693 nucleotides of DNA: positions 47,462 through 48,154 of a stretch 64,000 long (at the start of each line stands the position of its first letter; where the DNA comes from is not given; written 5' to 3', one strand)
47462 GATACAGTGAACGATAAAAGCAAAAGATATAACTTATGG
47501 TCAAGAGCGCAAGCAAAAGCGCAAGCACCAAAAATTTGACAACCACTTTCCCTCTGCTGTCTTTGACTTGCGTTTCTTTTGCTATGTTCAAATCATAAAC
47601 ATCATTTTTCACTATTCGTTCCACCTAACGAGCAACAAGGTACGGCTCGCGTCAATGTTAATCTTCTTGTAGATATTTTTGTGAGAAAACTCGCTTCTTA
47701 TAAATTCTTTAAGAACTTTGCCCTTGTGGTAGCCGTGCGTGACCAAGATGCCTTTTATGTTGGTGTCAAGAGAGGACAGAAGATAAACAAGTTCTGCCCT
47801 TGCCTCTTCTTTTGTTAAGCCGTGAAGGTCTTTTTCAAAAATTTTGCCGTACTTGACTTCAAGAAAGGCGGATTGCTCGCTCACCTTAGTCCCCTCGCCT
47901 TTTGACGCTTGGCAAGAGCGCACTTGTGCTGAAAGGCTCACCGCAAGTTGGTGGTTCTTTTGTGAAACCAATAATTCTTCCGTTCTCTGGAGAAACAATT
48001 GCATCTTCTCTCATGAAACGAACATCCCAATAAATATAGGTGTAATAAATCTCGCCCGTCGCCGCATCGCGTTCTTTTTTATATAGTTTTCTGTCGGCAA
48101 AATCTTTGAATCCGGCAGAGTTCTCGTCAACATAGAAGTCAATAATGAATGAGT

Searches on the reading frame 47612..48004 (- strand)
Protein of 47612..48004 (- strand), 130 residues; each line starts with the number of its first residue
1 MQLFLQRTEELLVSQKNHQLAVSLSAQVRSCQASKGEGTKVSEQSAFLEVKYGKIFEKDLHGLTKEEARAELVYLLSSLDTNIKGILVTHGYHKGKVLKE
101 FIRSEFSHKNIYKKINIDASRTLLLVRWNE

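Call 63: search_protein_families(library=pfam, proteins=[window:47612-48004:-], max_evalue=0.001)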
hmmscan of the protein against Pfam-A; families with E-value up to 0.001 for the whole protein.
window:47612-48004:- (130 aa): 1 family
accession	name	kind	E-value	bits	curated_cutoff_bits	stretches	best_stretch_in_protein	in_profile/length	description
PF01713.27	Smr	-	4.5e-06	27.2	25.7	1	59-110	2-54/77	Smr domain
